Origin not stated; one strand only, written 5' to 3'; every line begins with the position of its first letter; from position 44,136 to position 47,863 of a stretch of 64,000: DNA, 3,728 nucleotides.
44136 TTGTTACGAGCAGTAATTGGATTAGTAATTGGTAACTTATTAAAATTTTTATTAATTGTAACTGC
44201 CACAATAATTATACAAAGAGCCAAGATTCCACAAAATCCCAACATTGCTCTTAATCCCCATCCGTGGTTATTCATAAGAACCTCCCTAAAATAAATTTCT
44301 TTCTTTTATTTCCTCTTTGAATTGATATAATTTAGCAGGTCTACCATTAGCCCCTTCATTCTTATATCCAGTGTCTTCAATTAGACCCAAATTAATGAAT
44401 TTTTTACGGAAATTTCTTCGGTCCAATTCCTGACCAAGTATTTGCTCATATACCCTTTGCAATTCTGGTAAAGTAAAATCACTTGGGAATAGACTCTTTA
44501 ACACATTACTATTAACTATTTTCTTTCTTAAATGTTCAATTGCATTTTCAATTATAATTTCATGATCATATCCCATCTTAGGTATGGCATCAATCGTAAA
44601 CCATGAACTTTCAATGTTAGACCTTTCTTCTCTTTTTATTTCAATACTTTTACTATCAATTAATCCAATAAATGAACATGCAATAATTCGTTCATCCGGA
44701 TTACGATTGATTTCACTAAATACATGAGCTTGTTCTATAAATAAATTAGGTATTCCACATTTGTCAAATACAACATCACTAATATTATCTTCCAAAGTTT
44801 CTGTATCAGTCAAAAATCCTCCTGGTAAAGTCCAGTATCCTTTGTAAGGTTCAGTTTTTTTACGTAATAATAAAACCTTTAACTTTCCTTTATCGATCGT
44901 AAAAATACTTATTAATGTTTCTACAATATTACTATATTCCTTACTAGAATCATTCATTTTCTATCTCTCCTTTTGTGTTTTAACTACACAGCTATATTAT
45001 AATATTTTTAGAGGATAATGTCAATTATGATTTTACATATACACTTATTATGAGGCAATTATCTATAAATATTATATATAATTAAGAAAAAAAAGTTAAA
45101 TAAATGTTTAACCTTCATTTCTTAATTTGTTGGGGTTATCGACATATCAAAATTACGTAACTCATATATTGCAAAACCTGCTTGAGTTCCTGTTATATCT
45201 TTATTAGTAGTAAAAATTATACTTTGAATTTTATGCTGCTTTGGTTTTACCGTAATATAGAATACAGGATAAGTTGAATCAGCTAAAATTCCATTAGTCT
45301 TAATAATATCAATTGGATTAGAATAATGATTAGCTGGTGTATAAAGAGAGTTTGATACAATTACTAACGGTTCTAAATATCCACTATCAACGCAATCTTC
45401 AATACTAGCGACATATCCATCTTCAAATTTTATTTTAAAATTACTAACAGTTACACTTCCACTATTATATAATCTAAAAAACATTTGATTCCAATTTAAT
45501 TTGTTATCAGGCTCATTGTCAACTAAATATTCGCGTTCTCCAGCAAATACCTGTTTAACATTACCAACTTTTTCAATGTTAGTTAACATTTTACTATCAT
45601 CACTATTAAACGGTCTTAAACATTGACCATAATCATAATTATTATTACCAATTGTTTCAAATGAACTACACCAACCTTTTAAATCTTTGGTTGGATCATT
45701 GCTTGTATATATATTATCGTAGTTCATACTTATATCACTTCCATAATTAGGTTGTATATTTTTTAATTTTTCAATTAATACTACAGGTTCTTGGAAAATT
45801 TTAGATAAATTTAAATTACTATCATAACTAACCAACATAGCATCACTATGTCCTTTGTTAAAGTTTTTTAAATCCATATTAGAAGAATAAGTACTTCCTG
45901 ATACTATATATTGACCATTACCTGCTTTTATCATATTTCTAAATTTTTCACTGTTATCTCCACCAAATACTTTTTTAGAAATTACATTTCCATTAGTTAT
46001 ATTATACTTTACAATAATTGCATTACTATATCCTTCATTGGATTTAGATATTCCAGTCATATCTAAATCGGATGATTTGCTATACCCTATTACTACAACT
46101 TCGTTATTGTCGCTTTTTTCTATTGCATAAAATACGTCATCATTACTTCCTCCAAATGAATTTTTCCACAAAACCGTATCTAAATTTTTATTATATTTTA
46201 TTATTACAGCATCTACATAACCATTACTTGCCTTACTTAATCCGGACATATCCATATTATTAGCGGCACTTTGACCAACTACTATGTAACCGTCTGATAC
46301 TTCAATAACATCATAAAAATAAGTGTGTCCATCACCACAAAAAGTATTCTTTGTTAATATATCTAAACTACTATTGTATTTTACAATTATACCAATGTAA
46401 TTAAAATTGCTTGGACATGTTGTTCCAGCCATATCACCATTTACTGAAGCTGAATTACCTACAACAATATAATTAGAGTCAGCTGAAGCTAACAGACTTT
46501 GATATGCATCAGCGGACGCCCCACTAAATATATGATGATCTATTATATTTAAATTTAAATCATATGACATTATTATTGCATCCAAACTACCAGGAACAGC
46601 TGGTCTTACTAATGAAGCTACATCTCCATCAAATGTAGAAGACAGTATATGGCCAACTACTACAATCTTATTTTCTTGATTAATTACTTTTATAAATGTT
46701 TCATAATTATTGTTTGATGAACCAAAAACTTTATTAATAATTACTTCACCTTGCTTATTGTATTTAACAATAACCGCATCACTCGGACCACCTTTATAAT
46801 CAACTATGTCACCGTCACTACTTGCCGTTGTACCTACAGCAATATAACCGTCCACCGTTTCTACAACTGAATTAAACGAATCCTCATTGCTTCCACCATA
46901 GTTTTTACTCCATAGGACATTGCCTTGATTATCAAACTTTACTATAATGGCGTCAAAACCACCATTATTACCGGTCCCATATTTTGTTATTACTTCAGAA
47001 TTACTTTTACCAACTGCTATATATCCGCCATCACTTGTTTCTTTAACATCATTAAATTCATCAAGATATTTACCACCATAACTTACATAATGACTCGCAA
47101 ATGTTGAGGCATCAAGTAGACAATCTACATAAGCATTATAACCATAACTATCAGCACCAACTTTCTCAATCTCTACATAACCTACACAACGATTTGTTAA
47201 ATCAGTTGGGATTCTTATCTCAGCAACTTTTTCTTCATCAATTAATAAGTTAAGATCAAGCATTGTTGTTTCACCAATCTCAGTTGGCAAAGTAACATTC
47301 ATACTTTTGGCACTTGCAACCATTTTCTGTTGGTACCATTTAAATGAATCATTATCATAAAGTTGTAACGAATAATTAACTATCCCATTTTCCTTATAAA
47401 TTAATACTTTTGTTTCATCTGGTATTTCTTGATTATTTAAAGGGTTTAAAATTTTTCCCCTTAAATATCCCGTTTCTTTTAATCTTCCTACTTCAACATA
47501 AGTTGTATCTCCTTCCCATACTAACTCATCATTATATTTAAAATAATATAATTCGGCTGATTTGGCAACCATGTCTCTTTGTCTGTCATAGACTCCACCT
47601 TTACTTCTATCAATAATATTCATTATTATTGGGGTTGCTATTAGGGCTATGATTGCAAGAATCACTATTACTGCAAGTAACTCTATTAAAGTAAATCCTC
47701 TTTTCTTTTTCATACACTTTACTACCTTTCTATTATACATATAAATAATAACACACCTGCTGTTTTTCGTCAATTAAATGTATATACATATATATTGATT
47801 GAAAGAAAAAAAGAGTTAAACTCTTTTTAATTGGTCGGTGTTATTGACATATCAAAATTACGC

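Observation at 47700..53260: Gene ends and spacers of array B are homogenised while the propeller cores diverge (gene conversion / cassette-shuffling substrate)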

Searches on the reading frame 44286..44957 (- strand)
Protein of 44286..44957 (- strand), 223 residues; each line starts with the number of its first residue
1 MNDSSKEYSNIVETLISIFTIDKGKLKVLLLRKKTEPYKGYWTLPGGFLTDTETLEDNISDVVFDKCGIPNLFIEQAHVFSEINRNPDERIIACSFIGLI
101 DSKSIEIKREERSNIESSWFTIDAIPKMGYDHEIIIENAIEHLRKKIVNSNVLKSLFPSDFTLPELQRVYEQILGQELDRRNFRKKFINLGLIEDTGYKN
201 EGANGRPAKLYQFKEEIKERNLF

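Call 10: search_protein_families(library=ncbifam, proteins=[window:44286-44957:-], max_evalue=0.01)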
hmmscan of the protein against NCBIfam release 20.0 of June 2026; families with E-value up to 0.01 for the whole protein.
window:44286-44957:- (223 aa): 9 families
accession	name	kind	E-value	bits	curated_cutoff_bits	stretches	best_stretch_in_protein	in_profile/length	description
NF050029.2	TransRepNtr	equivalog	3.8e-37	128.1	400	1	12-214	22-226/245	ADPR responsive transcriptional repressor NtrR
NF003788.0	PRK05379.1-5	equivalog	4.3e-06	26.2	354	1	27-59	225-257/351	bifunctional nicotinamide-nucleotide adenylyltransferase/Nudix hydroxylase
NF003786.0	PRK05379.1-2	equivalog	2.4e-05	23.7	397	1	27-59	230-262/354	bifunctional nicotinamide-nucleotide adenylyltransferase/Nudix hydroxylase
NF003785.0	PRK05379.1-1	equivalog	2.6e-05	23.6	418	1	27-79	215-266/347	bifunctional nicotinamide-nucleotide adenylyltransferase/Nudix hydroxylase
NF003787.0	PRK05379.1-4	equivalog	6.9e-05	22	449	1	27-58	220-251/346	bifunctional nicotinamide-nucleotide adenylyltransferase/Nudix hydroxylase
NF011963.0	PRK15434.1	subfamily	0.00016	21.4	146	1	14-68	16-71/159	GDP-mannose mannosyl hydrolase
NF003791.0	PRK05379.2-3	equivalog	0.00088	18.6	409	1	26-97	213-290/340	bifunctional nicotinamide-nucleotide adenylyltransferase/Nudix hydroxylase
NF003790.0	PRK05379.2-2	equivalog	0.0012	18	403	1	24-122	226-329/354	bifunctional nicotinamide mononucleotide adenylyltransferase/ADP-ribose pyrophosphatase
NF006530.0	PRK08999.1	equivalog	0.0048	16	245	1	10-59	4-52/315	Nudix family hydrolase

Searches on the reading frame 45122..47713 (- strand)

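Call 9: search_protein_families(library=pfam, proteins=[window:45122-47713:-], max_evalue=0.01)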
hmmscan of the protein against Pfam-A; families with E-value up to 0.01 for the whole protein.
window:45122-47713:- (863 aa): 2 families
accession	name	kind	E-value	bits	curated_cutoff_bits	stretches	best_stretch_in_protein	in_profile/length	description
PF07963.17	N_methyl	-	6.5e-09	35.4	21.2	1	1-26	1-26/27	Prokaryotic N-terminal methylation motif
PF25293.1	Beta-prop_EMC1_N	-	0.0046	17.1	34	0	506-556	134-183/219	EMC1 N-terminal beta-propeller domain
